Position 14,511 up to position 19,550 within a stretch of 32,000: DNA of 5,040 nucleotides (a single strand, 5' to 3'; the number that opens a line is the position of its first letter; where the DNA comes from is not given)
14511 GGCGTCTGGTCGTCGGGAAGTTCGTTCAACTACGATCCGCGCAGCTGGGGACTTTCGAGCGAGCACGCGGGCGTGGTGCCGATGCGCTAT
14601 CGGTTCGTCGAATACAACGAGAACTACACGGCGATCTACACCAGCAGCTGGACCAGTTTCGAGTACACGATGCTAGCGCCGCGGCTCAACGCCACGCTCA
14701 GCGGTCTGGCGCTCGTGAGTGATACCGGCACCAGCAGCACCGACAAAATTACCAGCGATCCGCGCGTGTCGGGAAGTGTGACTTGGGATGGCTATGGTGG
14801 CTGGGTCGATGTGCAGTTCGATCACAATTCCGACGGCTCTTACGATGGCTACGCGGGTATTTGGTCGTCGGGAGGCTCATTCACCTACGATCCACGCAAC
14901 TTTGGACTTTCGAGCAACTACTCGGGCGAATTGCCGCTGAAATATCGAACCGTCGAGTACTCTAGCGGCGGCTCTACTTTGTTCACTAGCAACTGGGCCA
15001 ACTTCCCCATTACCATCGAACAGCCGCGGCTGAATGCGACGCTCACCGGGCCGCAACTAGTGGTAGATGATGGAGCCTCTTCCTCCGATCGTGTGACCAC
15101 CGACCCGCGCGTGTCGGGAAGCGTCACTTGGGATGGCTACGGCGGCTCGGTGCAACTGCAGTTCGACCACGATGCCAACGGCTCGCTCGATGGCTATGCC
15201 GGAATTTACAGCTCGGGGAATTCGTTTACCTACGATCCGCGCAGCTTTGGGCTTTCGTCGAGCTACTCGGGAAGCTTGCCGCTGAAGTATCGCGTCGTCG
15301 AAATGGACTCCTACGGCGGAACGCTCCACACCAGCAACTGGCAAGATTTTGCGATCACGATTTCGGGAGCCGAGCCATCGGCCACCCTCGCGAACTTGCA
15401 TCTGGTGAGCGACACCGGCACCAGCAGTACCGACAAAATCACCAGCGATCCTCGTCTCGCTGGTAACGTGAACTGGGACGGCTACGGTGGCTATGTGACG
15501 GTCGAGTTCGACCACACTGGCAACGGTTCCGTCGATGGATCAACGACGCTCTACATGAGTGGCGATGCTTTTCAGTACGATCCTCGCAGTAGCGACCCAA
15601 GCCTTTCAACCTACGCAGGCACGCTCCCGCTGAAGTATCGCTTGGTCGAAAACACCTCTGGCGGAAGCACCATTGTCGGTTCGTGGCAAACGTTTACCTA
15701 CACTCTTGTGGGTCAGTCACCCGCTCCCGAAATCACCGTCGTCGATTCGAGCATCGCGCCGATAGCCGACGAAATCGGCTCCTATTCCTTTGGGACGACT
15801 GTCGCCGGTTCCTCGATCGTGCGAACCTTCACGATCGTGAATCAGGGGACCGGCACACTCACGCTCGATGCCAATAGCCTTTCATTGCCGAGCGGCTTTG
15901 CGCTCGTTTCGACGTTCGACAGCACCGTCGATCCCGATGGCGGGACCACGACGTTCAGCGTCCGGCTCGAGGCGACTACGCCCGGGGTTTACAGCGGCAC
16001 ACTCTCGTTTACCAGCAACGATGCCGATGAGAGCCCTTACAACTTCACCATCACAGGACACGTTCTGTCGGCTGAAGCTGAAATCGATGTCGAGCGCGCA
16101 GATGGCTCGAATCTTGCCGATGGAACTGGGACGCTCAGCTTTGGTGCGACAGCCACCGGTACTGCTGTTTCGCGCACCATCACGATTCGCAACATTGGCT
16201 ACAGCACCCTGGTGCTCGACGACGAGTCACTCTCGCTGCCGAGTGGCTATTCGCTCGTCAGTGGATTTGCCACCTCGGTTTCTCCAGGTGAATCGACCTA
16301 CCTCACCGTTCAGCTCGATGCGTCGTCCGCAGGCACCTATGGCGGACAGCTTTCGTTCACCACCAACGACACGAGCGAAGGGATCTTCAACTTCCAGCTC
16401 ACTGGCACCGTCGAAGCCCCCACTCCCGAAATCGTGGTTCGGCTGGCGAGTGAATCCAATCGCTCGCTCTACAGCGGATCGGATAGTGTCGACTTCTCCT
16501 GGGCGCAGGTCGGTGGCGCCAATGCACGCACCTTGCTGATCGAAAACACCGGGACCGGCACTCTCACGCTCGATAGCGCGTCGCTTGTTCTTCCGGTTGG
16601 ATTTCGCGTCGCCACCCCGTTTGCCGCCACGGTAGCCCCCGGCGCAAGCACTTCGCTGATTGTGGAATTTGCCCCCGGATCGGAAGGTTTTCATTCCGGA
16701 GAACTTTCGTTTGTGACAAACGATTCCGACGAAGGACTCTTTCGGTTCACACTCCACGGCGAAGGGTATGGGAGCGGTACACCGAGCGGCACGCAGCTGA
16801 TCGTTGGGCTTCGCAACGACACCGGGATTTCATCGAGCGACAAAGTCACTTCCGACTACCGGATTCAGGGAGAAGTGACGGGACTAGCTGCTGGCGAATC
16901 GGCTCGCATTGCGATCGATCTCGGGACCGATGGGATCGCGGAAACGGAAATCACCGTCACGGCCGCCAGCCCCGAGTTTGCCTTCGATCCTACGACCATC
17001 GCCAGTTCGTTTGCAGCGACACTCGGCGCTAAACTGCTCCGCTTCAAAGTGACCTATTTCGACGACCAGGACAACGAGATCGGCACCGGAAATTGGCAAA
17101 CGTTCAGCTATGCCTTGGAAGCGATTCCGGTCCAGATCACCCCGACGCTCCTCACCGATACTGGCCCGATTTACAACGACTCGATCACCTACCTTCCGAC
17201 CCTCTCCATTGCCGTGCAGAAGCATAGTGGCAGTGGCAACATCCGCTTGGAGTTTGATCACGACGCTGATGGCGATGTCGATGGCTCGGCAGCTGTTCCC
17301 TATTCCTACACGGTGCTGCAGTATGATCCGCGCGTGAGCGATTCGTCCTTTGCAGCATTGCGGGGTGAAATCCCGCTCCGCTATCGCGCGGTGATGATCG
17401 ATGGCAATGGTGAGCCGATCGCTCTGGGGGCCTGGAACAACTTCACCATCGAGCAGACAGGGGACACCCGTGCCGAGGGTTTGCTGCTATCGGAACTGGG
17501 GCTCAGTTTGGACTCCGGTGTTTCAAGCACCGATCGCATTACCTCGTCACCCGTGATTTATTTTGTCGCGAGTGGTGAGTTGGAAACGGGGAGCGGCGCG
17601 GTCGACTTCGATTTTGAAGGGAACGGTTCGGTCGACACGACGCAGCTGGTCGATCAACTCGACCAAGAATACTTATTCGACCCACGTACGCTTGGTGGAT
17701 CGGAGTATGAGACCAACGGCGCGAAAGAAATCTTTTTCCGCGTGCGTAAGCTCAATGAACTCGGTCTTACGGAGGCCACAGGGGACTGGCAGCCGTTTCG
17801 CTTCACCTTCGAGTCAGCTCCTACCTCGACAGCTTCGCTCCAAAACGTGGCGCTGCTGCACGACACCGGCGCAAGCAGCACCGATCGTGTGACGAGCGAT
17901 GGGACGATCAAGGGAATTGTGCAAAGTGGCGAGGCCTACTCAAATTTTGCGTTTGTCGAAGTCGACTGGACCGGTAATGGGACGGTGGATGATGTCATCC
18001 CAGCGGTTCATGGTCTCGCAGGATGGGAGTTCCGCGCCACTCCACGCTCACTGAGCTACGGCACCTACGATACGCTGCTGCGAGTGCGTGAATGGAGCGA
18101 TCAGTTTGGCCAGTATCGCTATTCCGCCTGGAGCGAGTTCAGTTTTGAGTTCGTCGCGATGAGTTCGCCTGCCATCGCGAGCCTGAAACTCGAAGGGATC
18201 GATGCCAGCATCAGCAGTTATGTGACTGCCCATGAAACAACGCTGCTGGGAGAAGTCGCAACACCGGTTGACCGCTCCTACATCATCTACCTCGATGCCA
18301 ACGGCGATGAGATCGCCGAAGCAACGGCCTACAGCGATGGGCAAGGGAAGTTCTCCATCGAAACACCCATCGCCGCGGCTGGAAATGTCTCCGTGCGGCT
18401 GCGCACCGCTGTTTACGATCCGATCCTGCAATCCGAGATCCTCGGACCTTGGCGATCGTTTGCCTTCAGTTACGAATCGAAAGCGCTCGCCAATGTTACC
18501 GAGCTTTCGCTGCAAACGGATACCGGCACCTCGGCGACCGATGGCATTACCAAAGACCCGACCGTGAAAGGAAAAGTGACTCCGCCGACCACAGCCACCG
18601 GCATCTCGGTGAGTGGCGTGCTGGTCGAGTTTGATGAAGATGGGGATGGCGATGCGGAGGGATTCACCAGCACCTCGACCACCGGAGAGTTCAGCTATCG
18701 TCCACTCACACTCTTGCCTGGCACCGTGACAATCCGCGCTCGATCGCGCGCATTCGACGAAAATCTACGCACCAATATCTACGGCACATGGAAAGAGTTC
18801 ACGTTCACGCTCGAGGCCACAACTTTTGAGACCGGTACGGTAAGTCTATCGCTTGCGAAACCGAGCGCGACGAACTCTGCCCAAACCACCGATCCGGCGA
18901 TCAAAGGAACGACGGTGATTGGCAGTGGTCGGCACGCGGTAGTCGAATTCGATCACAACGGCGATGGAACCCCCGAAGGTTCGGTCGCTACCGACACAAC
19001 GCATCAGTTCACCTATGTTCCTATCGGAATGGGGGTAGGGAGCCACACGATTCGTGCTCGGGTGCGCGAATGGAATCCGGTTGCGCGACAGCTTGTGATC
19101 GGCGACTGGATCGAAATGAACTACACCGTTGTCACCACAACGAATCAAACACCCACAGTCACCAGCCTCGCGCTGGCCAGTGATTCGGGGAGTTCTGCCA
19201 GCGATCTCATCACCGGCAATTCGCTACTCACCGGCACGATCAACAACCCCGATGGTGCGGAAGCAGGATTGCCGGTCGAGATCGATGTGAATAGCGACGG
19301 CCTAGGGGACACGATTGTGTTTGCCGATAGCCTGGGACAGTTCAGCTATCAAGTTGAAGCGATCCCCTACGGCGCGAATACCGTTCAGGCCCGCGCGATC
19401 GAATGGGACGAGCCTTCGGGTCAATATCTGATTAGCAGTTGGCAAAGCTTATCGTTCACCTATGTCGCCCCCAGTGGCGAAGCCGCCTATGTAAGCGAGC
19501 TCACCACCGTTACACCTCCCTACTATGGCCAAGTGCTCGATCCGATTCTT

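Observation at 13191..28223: Giant polymorphic-toxin architecture with no recognisable secretion-system marker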

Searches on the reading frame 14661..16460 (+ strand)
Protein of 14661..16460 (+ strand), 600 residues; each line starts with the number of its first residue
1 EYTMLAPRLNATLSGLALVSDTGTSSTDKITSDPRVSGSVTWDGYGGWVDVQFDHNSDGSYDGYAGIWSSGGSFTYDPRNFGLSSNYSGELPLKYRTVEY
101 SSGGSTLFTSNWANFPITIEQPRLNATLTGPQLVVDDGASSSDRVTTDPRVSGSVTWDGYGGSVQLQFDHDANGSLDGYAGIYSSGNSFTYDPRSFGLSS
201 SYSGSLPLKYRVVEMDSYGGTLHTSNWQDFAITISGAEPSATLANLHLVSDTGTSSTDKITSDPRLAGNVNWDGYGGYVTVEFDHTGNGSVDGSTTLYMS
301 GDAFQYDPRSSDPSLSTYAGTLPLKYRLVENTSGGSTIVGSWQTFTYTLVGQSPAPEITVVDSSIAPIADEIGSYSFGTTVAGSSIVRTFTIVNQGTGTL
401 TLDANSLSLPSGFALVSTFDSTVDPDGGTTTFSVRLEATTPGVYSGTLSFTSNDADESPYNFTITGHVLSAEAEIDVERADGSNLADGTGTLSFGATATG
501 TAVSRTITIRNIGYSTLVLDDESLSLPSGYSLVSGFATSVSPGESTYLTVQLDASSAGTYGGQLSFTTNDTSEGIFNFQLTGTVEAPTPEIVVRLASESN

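Call 4: search_protein_families(library=pfam, proteins=[window:14661-16460:+], max_evalue=0.1)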
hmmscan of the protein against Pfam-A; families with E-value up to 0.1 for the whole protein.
window:14661-16460:+ (600 aa): 5 families
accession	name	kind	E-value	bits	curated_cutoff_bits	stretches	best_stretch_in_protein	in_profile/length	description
PF22544.2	HYDIN_VesB_CFA65-like_Ig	-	1e-11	45.4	25.5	2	491-573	9-91/100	HYDIN/CFA65/VesB-like, Ig-like domain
PF15780.11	ASH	-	4.9e-11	43.1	27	2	490-572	12-94/98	Abnormal spindle-like microcephaly-assoc'd, ASPM-SPD-2-Hydin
PF22073.2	Cep192_D4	-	1.2e-09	38.8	35.5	2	491-582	10-109/112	Cep192 domain 4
PF07610.17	DUF1573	-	1.9e-07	31.4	26.1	1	491-584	7-98/98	Protein of unknown function (DUF1573)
PF19077.6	Big_13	-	0.0013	19.6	27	0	244-283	7-47/102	Bacterial Ig-like domain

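Call 5: search_protein_families(library=ncbifam, proteins=[window:14661-16460:+], max_evalue=0.1)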
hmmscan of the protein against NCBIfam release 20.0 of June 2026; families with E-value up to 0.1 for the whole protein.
window:14661-16460:+ (600 aa): 2 families
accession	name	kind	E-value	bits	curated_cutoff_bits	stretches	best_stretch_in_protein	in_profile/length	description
NF012200.0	choice_anch_D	domain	1e-31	109.6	45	2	357-457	2-108/108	choice-of-anchor D domain-containing protein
NF041425.1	OS_HP2_seleno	subfamily_domain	2.8e-09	37.2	100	2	374-468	5-97/98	OS_HP2 family (seleno)protein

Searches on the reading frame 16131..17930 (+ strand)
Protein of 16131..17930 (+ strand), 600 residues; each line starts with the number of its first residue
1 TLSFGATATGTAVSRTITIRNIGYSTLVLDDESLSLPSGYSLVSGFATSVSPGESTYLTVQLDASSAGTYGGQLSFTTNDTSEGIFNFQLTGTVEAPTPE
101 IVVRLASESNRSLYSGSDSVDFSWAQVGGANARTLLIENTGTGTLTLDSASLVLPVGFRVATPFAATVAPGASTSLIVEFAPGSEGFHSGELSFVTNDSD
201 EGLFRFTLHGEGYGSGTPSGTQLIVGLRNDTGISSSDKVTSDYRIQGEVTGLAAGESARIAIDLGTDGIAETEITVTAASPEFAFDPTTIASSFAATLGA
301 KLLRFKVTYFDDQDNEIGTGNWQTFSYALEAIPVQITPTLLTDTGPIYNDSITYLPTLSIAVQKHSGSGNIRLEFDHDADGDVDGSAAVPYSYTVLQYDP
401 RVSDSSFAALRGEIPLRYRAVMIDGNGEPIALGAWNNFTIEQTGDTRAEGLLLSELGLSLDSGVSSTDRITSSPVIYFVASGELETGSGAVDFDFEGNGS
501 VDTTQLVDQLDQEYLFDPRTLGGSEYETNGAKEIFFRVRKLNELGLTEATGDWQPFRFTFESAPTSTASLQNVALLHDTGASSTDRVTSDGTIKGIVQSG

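Call 4: search_protein_families(library=pfam, proteins=[window:16131-17930:+], max_evalue=0.1)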
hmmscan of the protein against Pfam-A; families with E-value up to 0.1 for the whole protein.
window:16131-17930:+ (600 aa): 11 families
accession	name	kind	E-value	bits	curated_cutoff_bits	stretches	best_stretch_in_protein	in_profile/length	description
PF22544.2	HYDIN_VesB_CFA65-like_Ig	-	1.1e-15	58.1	25.5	2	117-200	7-90/100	HYDIN/CFA65/VesB-like, Ig-like domain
PF15780.11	ASH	-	1.3e-14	54.5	27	2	118-199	12-93/98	Abnormal spindle-like microcephaly-assoc'd, ASPM-SPD-2-Hydin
PF22073.2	Cep192_D4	-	1.1e-10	42.2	35.5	2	2-92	11-109/112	Cep192 domain 4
PF25249.1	Ig_CFAP65_7th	-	1e-05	25.7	28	1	118-207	7-96/120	CFAP65, seventh Ig-like domain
PF07610.17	DUF1573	-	9e-05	22.9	26.1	1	2-94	8-98/98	Protein of unknown function (DUF1573)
PF12371.14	TMEM131_like_N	-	0.00027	21.5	28.8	1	120-196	8-84/84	Transmembrane protein 131-like N-terminal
PF19077.6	Big_13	-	0.0059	17.5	27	0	227-268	11-49/102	Bacterial Ig-like domain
PF13157.11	Enas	-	0.045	14.2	22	0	137-176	39-80/112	Endospore appendages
PF22066.2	Cep192_D8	-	0.046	14.4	33.5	0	109-199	2-89/101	Cep192 domain 8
PF02368.24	Big_2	-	0.047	14.1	22.8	0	47-96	11-56/79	Bacterial Ig-like domain (group 2)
PF13349.12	DUF4097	-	0.1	12.4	22.9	0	68-147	38-103/247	Toastrack DUF4097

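Call 5: search_protein_families(library=ncbifam, proteins=[window:16131-17930:+], max_evalue=0.1)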
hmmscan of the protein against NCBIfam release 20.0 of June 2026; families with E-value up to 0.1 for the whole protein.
window:16131-17930:+ (600 aa): 3 families
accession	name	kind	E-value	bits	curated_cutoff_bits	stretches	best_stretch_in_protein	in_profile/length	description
NF012200.0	choice_anch_D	domain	8.4e-34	116.4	45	2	118-201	22-108/108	choice-of-anchor D domain-containing protein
NF041425.1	OS_HP2_seleno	subfamily_domain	0.0045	17.3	100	1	3-95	7-98/98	OS_HP2 family (seleno)protein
NF003963.0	PRK05454.2-6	equivalog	0.024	13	884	1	43-167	437-567/610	glucans biosynthesis glucosyltransferase MdoH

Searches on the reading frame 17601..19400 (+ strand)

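Call 4: search_protein_families(library=pfam, proteins=[window:17601-19400:+], max_evalue=0.1)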
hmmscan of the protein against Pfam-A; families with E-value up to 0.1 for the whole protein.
window:17601-19400:+ (600 aa): 2 families
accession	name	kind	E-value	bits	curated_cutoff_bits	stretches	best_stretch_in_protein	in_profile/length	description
PF19077.6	Big_13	-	2.7e-12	47.5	27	2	517-598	4-82/102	Bacterial Ig-like domain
PF07210.18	DUF1416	-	0.0045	17.3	23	0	210-266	17-71/97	Protein of unknown function (DUF1416)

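Call 5: search_protein_families(library=ncbifam, proteins=[window:17601-19400:+], max_evalue=0.1)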
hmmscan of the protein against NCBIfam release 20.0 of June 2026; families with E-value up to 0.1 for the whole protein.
window:17601-19400:+ (600 aa): 0 families
